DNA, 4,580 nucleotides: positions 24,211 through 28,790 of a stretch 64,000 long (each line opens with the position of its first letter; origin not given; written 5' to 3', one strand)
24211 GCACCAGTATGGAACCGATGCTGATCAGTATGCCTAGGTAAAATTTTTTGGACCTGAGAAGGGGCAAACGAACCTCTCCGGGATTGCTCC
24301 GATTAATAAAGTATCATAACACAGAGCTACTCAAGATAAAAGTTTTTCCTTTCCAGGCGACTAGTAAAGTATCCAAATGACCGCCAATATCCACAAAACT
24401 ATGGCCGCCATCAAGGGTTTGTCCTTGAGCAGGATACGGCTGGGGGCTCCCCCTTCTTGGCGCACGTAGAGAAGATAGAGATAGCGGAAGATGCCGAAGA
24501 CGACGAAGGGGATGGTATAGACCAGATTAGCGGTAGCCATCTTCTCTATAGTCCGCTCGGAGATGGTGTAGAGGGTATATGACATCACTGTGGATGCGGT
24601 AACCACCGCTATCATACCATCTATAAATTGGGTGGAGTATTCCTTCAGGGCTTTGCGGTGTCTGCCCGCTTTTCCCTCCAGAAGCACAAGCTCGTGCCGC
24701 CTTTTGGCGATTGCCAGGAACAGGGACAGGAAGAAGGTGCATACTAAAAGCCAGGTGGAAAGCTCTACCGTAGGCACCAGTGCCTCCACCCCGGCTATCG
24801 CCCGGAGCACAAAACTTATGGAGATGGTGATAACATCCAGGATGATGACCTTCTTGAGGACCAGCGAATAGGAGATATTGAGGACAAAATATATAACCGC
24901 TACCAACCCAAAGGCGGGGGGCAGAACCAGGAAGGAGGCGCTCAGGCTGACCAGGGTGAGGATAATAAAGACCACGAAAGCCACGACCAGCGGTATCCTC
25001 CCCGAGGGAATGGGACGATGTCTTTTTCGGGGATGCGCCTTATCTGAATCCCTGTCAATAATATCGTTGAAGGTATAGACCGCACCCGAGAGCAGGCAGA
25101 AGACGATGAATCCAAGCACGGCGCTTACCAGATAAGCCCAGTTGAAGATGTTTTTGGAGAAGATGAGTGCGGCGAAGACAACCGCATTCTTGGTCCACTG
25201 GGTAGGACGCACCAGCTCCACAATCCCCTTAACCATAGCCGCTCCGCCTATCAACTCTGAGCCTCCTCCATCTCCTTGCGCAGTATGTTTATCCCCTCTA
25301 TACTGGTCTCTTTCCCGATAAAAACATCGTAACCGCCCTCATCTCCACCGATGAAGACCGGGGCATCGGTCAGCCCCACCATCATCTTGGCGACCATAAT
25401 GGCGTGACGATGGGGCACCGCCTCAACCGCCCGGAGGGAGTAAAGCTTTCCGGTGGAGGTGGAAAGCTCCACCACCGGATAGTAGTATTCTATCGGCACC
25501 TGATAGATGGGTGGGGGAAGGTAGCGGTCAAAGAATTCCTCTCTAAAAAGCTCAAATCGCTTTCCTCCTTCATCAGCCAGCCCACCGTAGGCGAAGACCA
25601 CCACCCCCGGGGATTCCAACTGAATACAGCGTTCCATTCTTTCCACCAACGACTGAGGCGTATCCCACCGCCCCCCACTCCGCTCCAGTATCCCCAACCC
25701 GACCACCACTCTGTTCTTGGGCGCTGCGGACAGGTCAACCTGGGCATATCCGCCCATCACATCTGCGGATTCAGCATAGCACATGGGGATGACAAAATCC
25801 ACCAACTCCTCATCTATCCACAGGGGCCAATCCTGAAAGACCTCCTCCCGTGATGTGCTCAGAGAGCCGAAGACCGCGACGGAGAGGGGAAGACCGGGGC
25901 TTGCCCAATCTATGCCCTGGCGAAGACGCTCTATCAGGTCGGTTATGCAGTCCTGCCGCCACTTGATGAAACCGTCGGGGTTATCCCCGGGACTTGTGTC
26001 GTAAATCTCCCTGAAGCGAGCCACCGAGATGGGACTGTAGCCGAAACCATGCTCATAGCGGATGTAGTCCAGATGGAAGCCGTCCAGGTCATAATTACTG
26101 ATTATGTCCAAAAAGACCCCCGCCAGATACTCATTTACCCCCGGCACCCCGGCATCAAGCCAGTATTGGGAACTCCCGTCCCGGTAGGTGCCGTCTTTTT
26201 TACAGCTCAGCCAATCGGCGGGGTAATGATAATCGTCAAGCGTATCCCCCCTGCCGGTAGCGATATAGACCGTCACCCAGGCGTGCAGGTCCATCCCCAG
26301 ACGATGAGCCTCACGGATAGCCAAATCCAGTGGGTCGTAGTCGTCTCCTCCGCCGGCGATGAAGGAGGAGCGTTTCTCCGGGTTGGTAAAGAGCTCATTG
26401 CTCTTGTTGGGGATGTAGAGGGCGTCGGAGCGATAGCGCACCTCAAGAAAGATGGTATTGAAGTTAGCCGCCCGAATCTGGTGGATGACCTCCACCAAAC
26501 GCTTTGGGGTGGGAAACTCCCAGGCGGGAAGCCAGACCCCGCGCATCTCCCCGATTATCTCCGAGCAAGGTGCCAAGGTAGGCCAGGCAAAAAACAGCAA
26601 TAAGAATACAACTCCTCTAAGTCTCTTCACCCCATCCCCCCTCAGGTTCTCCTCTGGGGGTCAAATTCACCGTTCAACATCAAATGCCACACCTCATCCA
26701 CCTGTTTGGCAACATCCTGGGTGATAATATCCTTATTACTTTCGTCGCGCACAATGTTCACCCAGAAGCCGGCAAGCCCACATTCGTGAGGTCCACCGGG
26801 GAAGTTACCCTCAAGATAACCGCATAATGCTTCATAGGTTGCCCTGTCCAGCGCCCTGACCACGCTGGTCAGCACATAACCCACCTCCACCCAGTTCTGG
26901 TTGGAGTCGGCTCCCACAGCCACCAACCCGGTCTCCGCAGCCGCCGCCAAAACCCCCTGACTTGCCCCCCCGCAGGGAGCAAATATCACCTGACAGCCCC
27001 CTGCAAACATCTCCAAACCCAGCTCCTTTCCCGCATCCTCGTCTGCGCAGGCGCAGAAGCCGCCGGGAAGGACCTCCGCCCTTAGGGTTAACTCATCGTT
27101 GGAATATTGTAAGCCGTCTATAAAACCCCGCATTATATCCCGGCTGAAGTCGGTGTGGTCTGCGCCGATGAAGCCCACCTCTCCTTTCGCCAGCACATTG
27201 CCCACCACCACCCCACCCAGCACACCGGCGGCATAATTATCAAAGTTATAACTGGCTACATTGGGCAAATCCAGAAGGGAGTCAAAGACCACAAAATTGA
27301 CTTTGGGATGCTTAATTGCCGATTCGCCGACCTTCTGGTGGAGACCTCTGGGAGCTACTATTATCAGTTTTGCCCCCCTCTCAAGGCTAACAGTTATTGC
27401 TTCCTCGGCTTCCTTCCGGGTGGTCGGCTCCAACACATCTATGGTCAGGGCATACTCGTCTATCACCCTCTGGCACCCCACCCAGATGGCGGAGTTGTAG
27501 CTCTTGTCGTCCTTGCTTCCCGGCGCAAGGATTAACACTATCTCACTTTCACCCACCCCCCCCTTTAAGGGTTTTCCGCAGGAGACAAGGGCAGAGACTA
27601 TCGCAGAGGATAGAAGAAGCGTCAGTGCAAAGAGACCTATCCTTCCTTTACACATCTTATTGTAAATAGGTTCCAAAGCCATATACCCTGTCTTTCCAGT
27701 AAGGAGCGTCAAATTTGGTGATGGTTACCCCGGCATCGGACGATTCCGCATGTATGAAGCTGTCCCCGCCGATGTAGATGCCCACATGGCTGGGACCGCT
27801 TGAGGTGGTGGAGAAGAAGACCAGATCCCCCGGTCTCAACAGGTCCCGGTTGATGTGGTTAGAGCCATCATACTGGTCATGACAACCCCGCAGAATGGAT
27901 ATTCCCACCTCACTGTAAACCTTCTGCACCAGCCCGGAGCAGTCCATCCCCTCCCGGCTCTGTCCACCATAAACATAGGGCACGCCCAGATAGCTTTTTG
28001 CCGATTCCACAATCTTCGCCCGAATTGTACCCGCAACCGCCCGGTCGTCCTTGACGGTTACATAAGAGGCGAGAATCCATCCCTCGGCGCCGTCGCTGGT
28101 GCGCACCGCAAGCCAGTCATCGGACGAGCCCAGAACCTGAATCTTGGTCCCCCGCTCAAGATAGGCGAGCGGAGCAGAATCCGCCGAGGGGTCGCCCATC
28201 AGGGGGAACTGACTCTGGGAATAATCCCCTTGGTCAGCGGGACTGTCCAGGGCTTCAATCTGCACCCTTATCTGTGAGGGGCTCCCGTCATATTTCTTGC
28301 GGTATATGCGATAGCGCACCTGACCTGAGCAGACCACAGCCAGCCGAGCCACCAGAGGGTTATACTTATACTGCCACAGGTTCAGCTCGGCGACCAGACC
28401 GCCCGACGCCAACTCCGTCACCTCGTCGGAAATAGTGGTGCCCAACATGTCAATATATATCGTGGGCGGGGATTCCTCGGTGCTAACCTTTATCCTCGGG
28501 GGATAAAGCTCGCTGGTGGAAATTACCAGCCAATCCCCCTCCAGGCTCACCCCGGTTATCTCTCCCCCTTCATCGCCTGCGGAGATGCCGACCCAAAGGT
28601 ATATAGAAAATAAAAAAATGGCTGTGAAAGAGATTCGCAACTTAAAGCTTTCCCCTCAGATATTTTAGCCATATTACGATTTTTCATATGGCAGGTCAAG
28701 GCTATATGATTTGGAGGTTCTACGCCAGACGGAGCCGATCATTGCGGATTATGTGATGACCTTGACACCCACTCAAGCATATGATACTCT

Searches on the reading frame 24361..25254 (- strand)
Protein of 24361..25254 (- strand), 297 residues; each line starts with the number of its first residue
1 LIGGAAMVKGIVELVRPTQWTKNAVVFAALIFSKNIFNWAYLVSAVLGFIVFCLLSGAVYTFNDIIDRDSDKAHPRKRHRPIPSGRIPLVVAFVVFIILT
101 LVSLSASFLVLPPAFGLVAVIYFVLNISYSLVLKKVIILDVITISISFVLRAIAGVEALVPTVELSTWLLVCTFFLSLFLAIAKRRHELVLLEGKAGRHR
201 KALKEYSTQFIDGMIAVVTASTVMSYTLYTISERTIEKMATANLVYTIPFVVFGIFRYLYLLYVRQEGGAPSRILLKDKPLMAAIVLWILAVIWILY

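Call 7: search_protein_families(library=pfam, proteins=[window:24361-25254:-], max_evalue=0.0001)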
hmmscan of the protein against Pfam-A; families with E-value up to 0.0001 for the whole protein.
window:24361-25254:- (297 aa): 1 family
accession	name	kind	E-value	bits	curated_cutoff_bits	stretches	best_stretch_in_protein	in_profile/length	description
PF01040.23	UbiA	-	4.1e-25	89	34.2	1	26-202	6-176/250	UbiA prenyltransferase family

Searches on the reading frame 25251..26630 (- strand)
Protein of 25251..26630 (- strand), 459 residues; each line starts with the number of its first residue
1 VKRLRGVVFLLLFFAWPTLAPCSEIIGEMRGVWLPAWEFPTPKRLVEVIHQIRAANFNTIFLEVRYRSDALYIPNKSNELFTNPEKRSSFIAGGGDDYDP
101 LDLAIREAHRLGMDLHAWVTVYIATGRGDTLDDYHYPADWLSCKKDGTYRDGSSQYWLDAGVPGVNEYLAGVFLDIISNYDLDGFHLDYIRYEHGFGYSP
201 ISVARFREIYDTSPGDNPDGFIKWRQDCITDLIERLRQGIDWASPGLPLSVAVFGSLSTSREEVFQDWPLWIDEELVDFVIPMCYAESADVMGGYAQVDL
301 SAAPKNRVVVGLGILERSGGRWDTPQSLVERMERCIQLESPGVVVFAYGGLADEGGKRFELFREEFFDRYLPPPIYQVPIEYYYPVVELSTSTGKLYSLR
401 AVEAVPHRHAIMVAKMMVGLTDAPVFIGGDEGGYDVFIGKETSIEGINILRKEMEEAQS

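Call 7: search_protein_families(library=pfam, proteins=[window:25251-26630:-], max_evalue=0.0001)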
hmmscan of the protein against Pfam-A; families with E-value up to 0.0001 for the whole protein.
window:25251-26630:- (459 aa): 2 families
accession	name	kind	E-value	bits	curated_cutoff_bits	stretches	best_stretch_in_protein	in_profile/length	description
PF02638.21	GHL10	-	4.6e-39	134.8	27.9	1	28-297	1-273/311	Glycosyl hydrolase-like 10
PF13200.12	DUF4015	-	8.8e-06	25.5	27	1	31-285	1-226/313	Putative glycosyl hydrolase domain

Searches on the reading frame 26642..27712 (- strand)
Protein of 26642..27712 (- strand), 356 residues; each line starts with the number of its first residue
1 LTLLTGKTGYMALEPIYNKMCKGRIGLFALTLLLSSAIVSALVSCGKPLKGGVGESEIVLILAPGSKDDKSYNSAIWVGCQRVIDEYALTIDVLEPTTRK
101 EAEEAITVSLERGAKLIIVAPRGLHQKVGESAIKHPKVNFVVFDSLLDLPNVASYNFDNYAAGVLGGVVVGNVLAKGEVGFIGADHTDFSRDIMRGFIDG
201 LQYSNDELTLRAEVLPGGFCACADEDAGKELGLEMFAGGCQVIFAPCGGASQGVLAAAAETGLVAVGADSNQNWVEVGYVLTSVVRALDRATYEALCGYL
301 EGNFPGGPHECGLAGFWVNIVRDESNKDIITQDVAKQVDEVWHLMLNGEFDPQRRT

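Call 7: search_protein_families(library=pfam, proteins=[window:26642-27712:-], max_evalue=0.0001)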
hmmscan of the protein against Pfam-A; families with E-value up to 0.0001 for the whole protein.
window:26642-27712:- (356 aa): 2 families
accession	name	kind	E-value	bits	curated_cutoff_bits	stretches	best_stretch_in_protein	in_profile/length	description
PF02608.20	Bmp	-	5e-36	124.7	24.1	1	59-349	4-294/301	ABC transporter substrate-binding protein PnrA-like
PF13407.12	Peripla_BP_4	-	6.3e-09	36.2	35.1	1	64-273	5-221/258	Periplasmic binding protein domain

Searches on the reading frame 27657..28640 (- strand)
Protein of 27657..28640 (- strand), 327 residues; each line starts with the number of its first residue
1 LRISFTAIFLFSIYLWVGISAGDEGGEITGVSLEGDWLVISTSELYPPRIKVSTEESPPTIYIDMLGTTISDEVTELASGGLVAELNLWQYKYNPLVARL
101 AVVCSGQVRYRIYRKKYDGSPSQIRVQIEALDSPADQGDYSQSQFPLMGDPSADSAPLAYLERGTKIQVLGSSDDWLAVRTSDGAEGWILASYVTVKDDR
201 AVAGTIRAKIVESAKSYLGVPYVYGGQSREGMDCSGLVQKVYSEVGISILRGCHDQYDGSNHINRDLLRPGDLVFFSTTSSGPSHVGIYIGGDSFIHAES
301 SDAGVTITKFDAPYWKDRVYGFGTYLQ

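Call 7: search_protein_families(library=pfam, proteins=[window:27657-28640:-], max_evalue=0.0001)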
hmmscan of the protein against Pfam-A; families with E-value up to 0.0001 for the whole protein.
window:27657-28640:- (327 aa): 3 families
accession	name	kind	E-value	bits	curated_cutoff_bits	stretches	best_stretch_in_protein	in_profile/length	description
PF00877.26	NLPC_P60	-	1.4e-30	105.8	23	1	219-321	1-102/105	NlpC/P60 family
PF08239.17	SH3_3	-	5.2e-10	39.8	27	1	151-194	9-53/54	Bacterial SH3 domain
PF06347.19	SH3_4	-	1.1e-06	28.8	24.1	1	149-190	9-50/56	Bacterial SH3 domain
